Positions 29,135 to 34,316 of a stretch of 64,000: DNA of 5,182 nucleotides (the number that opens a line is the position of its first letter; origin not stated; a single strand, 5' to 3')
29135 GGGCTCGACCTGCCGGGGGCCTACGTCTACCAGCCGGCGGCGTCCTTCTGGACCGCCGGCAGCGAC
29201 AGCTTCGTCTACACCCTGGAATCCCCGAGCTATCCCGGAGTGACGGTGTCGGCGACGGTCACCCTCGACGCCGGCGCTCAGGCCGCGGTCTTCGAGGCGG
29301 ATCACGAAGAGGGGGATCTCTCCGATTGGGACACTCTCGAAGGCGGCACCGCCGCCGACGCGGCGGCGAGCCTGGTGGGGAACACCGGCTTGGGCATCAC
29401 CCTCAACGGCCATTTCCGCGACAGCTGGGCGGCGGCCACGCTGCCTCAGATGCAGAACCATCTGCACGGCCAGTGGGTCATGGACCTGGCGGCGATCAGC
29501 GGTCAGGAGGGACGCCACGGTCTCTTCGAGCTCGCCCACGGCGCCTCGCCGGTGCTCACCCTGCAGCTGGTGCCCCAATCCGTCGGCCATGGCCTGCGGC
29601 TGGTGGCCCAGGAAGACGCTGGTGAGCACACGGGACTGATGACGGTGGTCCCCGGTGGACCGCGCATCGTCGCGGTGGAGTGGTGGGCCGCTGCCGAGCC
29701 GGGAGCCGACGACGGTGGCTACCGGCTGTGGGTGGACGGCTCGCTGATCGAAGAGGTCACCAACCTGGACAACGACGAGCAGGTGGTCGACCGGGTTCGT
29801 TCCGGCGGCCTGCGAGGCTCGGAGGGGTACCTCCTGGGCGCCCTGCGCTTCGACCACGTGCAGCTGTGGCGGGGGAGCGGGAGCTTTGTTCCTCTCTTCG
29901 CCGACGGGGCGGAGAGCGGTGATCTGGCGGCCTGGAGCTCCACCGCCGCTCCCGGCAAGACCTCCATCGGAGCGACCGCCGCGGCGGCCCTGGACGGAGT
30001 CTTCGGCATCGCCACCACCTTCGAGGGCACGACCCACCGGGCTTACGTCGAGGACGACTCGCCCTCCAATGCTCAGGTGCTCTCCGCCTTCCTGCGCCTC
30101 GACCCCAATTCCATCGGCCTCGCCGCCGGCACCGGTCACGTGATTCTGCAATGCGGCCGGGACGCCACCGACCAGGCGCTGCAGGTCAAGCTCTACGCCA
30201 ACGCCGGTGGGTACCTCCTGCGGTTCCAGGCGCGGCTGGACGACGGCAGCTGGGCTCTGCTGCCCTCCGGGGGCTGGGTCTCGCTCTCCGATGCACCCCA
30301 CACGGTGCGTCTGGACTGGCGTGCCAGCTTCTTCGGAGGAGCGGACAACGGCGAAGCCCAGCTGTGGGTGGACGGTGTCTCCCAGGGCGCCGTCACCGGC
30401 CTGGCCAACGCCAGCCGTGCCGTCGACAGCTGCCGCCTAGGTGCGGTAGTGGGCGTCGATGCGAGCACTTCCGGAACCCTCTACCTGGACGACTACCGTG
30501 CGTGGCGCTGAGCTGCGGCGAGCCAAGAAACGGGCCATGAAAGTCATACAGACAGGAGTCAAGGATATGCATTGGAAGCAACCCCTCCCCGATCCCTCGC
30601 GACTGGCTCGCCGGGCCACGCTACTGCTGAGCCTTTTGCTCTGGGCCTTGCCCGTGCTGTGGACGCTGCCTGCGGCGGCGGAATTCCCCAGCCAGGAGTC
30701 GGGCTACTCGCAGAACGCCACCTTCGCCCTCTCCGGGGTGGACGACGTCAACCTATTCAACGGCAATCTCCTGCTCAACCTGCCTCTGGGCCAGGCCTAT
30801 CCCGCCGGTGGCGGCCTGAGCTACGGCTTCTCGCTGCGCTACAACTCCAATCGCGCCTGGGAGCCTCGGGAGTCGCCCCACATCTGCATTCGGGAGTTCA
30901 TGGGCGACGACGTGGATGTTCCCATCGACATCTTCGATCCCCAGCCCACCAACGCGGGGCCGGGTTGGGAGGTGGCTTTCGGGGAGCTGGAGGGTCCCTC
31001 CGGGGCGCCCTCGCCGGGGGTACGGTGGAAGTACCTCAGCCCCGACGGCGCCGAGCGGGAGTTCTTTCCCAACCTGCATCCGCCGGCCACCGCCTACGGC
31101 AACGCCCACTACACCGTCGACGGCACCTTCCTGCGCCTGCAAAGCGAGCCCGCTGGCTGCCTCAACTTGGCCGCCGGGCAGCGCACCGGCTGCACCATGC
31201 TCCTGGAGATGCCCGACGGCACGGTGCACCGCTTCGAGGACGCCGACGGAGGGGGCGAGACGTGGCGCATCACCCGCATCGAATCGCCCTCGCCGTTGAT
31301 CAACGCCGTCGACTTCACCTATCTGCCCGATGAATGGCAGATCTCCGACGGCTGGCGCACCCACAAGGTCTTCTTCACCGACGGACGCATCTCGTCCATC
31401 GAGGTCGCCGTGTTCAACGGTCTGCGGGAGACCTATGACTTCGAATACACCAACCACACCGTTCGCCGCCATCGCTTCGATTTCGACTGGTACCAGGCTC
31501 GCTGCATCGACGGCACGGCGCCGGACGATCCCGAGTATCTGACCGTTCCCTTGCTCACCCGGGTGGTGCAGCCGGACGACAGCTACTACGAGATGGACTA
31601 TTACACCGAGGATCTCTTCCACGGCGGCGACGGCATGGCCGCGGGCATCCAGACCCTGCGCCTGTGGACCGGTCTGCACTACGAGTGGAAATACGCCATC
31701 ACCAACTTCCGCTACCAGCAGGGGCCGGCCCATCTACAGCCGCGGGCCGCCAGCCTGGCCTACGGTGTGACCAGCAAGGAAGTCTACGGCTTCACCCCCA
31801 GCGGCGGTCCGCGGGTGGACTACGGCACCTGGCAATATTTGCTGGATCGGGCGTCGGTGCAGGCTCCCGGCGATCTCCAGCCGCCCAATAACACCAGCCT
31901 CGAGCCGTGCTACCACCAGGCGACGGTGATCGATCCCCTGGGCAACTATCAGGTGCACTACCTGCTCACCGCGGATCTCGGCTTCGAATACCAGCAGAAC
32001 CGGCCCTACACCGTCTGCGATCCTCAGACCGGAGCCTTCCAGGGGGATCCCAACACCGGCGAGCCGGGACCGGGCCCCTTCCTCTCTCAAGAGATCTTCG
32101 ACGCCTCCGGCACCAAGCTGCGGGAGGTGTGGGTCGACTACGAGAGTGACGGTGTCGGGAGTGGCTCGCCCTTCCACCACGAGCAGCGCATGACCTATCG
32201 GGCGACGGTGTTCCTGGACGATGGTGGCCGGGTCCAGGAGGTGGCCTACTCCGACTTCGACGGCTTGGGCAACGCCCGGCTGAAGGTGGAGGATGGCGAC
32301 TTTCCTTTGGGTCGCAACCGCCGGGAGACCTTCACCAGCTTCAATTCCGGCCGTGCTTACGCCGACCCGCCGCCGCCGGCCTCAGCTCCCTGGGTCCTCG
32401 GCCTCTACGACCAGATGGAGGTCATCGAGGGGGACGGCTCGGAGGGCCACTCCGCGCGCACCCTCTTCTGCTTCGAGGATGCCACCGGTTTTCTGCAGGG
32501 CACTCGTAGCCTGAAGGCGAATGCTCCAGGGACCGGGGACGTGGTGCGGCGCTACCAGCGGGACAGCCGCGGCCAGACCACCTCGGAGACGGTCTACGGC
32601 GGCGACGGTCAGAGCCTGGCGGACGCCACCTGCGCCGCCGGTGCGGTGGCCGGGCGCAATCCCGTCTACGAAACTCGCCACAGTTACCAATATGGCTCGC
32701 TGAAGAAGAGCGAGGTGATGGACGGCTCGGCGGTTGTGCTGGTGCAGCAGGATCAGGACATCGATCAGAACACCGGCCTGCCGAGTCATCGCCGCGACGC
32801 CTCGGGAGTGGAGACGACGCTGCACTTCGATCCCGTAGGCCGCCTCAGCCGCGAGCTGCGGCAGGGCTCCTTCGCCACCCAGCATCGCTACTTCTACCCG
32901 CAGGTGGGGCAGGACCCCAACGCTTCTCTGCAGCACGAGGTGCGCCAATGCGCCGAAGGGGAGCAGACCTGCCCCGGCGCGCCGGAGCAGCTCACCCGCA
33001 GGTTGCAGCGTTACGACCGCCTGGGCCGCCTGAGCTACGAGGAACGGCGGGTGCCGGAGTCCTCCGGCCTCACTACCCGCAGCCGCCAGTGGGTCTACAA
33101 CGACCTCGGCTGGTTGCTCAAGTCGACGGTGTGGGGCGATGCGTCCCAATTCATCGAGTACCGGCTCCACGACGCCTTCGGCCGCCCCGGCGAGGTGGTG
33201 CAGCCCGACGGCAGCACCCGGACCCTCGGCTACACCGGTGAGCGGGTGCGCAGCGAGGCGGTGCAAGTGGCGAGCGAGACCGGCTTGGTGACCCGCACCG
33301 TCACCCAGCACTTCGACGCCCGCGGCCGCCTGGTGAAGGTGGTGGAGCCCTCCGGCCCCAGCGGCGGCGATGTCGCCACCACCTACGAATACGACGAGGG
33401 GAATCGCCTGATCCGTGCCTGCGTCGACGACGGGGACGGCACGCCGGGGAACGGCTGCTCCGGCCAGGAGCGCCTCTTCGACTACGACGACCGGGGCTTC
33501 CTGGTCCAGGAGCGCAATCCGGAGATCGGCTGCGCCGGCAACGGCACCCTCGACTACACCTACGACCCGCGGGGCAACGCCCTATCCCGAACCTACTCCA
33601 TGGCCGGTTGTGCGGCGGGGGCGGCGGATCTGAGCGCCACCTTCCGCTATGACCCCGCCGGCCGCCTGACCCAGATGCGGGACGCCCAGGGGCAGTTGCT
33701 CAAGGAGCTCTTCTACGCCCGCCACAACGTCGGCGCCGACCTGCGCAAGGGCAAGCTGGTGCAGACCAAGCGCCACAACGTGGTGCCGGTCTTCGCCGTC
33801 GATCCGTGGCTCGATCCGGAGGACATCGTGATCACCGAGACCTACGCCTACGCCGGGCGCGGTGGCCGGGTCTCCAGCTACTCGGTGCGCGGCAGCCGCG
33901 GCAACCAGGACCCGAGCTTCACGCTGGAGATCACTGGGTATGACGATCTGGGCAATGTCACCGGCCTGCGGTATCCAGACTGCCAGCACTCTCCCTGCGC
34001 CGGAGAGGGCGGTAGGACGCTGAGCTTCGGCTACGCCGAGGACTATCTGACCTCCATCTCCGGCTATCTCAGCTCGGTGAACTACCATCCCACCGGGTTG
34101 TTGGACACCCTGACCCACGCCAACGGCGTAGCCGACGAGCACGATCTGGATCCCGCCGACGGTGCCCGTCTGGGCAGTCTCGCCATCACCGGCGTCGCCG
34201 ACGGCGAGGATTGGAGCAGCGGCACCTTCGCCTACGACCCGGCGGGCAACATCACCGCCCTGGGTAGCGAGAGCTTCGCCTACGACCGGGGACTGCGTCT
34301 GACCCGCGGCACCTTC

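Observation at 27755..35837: RHS polymorphic toxin with a glycine-zipper C-terminal domain, an Ig/cadherin-LamG upstream partner, and no recognisable immunity gene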

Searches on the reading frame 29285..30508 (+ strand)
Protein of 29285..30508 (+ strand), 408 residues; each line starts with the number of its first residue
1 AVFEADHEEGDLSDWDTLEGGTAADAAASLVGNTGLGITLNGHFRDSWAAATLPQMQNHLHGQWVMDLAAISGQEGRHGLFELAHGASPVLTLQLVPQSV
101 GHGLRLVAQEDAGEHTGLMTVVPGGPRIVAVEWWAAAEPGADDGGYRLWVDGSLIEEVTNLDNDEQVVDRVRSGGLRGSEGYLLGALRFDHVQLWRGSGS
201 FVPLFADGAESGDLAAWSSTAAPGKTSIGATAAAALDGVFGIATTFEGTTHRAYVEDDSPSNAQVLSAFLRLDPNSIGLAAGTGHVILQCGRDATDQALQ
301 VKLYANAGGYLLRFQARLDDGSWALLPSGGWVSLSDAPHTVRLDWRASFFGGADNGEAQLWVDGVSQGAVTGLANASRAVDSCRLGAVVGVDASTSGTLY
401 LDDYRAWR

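Call 44: search_protein_families(library=pfam, proteins=[window:29285-30508:+], max_evalue=5)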
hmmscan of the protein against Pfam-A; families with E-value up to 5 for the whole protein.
window:29285-30508:+ (408 aa): 0 families

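Call 45: search_solved_structures(query=window:29285-30508:+, max_evalue=1)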
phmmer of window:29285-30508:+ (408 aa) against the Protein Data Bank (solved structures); distinct sequences matched with E-value up to 1: 0.
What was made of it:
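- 29285..30508 (+): C-terminal 408 aa of the partner. It consists of two tandem ~200-aa β-rich repeats, probably a jelly-roll or CBM-like fold. This is the conserved hallmark of the partner family. It has no Pfam or PDB hit itself (calls 44, 45).
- Checked: The C-terminal 408 aa of the upstream protein has no Pfam or PDB sequence hit (calls 44, 45).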

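Call 46: find_homologous_proteins(query=window:29285-30508:+, max_evalue=0.00001)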
Query window:29285-30508:+ (408 aa): 2 proteins with E <= 0.00001 among 8000 candidates.
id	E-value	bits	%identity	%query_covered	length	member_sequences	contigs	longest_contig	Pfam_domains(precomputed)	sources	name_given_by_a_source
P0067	2.2e-31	128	38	50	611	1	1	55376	-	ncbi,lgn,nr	ncbi:MAG: hypothetical protein SX243_06540 [Acidobacteriota bacterium]|nr:hypothetical protein [Acid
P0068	7.3e-23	99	38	50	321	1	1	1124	-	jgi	jgi:hypothetical protein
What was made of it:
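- Tried and rejected: The word-index search found only two homologs of the domain (call 46), too few for a useful structure prediction.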

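Call 48: search_solved_structures(query=A2, max_evalue=10)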
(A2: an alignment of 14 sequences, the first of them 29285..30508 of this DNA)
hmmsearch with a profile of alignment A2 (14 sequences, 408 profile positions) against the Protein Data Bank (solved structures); distinct sequences matched with E-value up to 10: 4.
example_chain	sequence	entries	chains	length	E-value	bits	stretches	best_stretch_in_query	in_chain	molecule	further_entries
4xup_A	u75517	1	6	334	0.21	13.8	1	208-248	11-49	Endo-1,4-beta-xylanase C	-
2qbw_A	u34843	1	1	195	0.53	12.5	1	73-140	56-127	PDZ-Fibronectin fusion protein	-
2hv2_A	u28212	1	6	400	0.94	11.6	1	209-268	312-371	Hypothetical protein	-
3ch8_A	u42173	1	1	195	1.2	11.3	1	73-139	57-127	fusion protein PDZ-Fibronectin,Fibronectin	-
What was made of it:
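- On LamG (laminin G / ConA-like) domain in the partner: There is no Pfam or PDB sequence hit (calls 44, 45, 48).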

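Call 49: search_protein_families(library=pfam, alignment_id=A2, max_evalue=1)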
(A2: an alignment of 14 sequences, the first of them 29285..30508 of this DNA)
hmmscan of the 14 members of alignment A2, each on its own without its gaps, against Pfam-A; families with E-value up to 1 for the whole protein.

A. member 1, window:29285-30508:+ (408 aa): 0 families

B. families by the number of members that match (of 14 scanned): 5 families
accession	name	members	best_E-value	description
PF02018.23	CBM_4_9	3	0.0024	Carbohydrate binding domain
PF14099.13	Polysacc_lyase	1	0.0013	Polysaccharide lyase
PF13517.12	FG-GAP_3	1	0.0082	FG-GAP-like repeat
PF10946.13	DUF2625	1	0.035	Protein of unknown function DUF2625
PF07715.20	Plug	1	0.043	TonB-dependent Receptor Plug Domain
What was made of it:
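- Tried and rejected: The direct Pfam scan, PDB phmmer, a profile search of PDB and per-member Pfam scans gave no LamG hit (calls 44, 45, 48, 49).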

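Call 79: find_encoding_contigs(protein=P0067, flank=8000, max_places=2)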
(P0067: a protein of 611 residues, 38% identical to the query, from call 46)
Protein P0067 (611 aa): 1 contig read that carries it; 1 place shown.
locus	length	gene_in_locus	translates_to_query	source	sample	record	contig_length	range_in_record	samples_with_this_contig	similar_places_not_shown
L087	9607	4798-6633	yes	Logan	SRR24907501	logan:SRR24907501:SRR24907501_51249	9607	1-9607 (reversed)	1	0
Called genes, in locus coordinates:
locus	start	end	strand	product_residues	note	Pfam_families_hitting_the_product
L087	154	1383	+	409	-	PF13356:Arm-DNA-bind_3, PF14659:Phage_int_SAM_3 (faint), PF00589:Phage_integrase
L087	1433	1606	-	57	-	-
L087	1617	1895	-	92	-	-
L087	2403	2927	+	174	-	PF06114:Peptidase_M78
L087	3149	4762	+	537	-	-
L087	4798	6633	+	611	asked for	-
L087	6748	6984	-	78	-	PF09720:Unstab_antitox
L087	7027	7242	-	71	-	-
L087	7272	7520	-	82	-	PF01402:RHH_1 (weak)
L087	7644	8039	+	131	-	-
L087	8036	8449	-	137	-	PF00072:Response_reg (weak)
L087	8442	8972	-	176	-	-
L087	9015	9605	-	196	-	?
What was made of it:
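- Tried and rejected: In the P0067 locus it occurs without an RHS gene (call 79).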

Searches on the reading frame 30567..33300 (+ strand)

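Call 44: search_protein_families(library=pfam, proteins=[window:30567-33300:+], max_evalue=5)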
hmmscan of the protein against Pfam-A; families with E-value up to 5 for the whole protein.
window:30567-33300:+ (911 aa): 1 family
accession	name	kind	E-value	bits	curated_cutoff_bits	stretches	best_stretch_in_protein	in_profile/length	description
PF05593.20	RHS_repeat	-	0.02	15.7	22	2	738-762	6-30/38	RHS Repeat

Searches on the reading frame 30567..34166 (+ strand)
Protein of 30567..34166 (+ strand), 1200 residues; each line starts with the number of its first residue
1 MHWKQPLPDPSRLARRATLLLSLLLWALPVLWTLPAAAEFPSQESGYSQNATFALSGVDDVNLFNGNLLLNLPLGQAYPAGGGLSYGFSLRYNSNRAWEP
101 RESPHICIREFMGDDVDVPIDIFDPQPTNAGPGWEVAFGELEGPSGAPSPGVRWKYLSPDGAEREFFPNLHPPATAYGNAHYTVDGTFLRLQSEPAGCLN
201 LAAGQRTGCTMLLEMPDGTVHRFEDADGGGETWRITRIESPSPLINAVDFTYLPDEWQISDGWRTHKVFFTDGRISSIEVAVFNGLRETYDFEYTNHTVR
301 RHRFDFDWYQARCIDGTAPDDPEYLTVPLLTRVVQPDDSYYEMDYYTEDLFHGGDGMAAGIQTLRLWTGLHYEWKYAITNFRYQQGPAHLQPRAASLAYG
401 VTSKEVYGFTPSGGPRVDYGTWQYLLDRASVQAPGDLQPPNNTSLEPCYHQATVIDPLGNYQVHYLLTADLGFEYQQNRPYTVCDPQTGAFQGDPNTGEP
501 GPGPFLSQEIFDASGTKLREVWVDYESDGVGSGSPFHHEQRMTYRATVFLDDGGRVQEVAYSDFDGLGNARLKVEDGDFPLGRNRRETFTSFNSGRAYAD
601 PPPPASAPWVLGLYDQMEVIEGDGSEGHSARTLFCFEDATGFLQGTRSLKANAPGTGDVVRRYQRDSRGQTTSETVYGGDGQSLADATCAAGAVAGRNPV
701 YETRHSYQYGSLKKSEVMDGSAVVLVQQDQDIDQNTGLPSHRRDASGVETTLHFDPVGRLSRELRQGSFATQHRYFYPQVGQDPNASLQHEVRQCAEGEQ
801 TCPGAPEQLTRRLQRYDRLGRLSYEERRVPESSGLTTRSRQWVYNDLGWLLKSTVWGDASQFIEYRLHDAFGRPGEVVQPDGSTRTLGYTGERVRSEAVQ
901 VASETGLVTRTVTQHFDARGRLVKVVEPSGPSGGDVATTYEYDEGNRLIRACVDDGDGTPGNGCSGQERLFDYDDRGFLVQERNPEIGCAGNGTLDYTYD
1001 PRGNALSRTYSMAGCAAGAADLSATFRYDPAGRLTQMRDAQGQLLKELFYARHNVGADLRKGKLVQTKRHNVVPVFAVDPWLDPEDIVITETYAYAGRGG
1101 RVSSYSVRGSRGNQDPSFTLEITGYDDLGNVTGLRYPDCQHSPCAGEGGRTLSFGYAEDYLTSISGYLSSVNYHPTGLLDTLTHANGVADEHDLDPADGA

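Call 74: predict_structure(alignment_id=A3)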
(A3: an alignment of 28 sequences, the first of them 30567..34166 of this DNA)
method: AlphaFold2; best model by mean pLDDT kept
length: 1200 residues; sequences in the alignment: 28
mean_pLDDT: 78.8   pTM: 0.77
mean pLDDT of the five models: 78.8, 77.2, 76.2, 75.0, 73.0
residues with pLDDT >= 90: 393; 70-90: 501; 50-70: 201; < 50: 105
segments of 3 or more residues with pLDDT < 50: 1-38, 103-118, 121-125, 305-312, 387-394, 430-445, 530-532, 1196-1200
pLDDT, mean of each block of 10 residues (from residue 1): 32 40 37 37 68 72 88 91 89 78 47 47 58 87 67 79 81 66 85 87 80 92 81 89 81 92 94 92 91 92 53 53 80 92 89 72 90 87 53 63 90 80 79 40 56 93 83 64 82 69 88 95 77 58 92 93 84 90 86 65 77 91 73 90 92 87 89 90 74 60 92 89 86 94 89 90 81 83 71 76 60 89 88 80 92 85 93 92 89 88 74 89 86 73 88 68 77 91 83 88 88 66 85 88 91 87 91 66 78 87 87 76 81 77 63 82 81 77 81 50
secondary structure, 60 per line:
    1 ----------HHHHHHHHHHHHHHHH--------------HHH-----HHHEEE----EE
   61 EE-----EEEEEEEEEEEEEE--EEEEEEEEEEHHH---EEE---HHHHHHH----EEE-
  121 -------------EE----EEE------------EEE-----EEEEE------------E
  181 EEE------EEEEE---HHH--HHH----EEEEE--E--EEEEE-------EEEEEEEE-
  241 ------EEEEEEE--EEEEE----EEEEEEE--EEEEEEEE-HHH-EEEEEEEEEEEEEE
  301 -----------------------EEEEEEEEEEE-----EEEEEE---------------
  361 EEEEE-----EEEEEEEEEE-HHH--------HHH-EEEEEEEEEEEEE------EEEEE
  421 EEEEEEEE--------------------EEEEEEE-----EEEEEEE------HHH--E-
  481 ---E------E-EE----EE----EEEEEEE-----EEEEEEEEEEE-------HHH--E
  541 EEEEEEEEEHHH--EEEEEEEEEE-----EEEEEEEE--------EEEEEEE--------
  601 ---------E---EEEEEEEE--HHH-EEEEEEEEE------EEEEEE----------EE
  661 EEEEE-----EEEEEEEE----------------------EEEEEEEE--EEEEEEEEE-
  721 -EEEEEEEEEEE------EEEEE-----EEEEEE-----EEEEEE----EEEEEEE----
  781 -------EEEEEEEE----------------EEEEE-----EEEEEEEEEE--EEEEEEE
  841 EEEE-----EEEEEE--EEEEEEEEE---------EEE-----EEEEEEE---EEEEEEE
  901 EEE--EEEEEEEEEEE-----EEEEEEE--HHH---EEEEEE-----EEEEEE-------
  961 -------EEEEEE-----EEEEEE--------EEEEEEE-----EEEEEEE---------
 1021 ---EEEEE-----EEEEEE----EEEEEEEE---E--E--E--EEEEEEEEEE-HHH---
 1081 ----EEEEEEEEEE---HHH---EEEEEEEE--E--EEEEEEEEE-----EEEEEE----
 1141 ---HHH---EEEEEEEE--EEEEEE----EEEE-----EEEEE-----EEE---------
elements in order (helices of 4 or more, strands of 3 or more residues): H11-26 E52-54 E59-62 E68-81 E84-93 E100-102 H106-112 E117-119 E140-142 E155-157 E163-167 E180-183 E190-194 E210-214 E220-224 E232-239 E247-253 E256-260 E265-271 E274-281 E287-300 E324-334 E340-345 E361-365 E371-380 E397-409 E416-428 E449-455 E461-467 E505-511 E517-527 E540-549 E555-564 E570-577 E586-592 E614-621 E628-636 E643-648 E659-665 E671-678 E701-708 E711-719 E722-732 E739-743 E749-754 E760-765 E770-776 E788-795 E812-816 E822-831 E834-844 E850-855 E858-866 E876-878 E884-890 E894-903 E906-916 E922-928 E937-942 E948-953 E968-973 E979-984 E993-999 E1005-1011 E1024-1028 E1034-1039 E1044-1051 E1064-1073 E1085-1094 E1104-1111 E1117-1125 E1131-1136 E1150-1157 E1160-1165 E1170-1173 E1179-1183 E1189-1191
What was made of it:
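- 30567..30680 (+): N-terminal Sec-type signal peptide of the RHS protein (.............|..). The AF2 model shows a low-confidence helix at aa 11-26 ahead of the shell (call 74).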

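Call 77: fold_search(model_id=the predicted structure, library=pdb)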
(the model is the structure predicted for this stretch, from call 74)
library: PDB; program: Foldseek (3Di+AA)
matches with E <= 10: 602; with E <= 0.001: 73
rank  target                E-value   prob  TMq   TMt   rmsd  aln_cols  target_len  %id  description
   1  7q97_A                1.1e-32  1.00  0.21  0.24  25.6      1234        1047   15  Structure of the bacterial type VI secretion system effector RhsA. (released 2021-12-22)
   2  8qja_D                6.2e-31  1.00  0.24  0.28  22.7      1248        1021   14  T6SS-linked Rhs repeat protein - Advenella mimigardefordensis VgrG-Rhs core (released 2024-09-25)
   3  8qja_A                4.0e-30  1.00  0.25  0.28  22.7      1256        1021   13  T6SS-linked Rhs repeat protein - Advenella mimigardefordensis VgrG-Rhs core (released 2024-09-25)
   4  8qja_B                1.1e-28  1.00  0.24  0.27  23.4      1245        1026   13  T6SS-linked Rhs repeat protein - Advenella mimigardefordensis VgrG-Rhs core (released 2024-09-25)
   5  8qja_C                3.4e-28  1.00  0.25  0.29  22.5      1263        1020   13  T6SS-linked Rhs repeat protein - Advenella mimigardefordensis VgrG-Rhs core (released 2024-09-25)
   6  8qjd_B                3.5e-28  1.00  0.39  0.44  16.9      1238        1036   12  T6SS-linked Rhs repeat protein - Salmonella bongori Rhs-core domain (released 2024-09-25)
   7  8qjc                  5.7e-28  1.00  0.28  0.31  21.8      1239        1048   13  T6SS-linked Rhs repeat protein - Salmonella bongori Rhs-core domain with toxin domain (released 2024-09-25)
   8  8qjb_A                1.4e-27  1.00  0.26  0.29  21.7      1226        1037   13  T6SS-linked Rhs repeat protein - Salmonella bongori Rhs-core domain extended N-terminus (released 2024-09-25)
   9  8cp6_B                2.8e-27  1.00  0.21  0.22  25.2      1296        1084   14  Type six secretion system exported effector 5 (Tse5) (released 2023-12-06)
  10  7pq5                  2.2e-26  1.00  0.26  0.29  23.4      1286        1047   13  Photorhabdus laumondii T6SS-associated Rhs protein carrying the Tre23 toxin domain (released 2021-12-01)
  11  9ifo_A                3.3e-26  1.00  0.27  0.24  22.5      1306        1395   12  Structure of Teneurin-Like Protein (TLP) (released 2026-03-11)
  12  6h6e_F                5.3e-26  1.00  0.37  0.23  21.9      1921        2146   10  PTC3 holotoxin complex from Photorhabdus luminecens in prepore state (TcdA1, TcdB2, TccC3) (released 2018-10-03)
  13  8uxt                  4.2e-25  1.00  0.44  0.38   9.9      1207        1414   14  Acinetobacter baumannii Tse15 Rhs effector, toxin cleavage mutant (D1369N, D1391N) (released 2024-10-09)
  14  8h8b                  1.1e-23  1.00  0.40  0.45  14.1      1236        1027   13  Type VI secretion system effector RhsP in its pre-autoproteolysis and monomeric form (released 2023-01-18)
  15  8uy4_A                1.3e-23  1.00  0.23  0.21  26.8      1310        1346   12  Acinetobacter baumannii Tse15 Rhs effector (released 2024-10-09)
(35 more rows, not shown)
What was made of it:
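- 30681..35117 (+): RHS/YD-repeat shell, ending in the aspartyl autoprotease plug with its conserved residues (R1474, D1487, D1514, G1517; ...SIDPV...RVDPDG). Foldseek's top hits are RhsA 7q97 (E=1e-32), Tse5 8cp6, Tse15, TcdB2-TccC3 and teneurins (calls 74, 77).
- On RHS/YD-repeat polymorphic toxin: The AF2 model matches solved Rhs shells at E=1e-32 (calls 74, 77).
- On Tc toxin BC-type fusion: The resemblance is limited to the shell (call 77).
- Closest known: Tse5. Same: Tse5 (8cp6) is among the top structural matches of the shell model (call 77).
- Closest known: Tc toxin BC components. Same: They share the YD-shell fold that encapsulates a cleaved C-terminal toxin (call 77), and they depend on a separate large partner protein (TcA) for delivery.
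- Teneurin-like YD shells with non-toxic roles appear among the structural matches (call 77).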
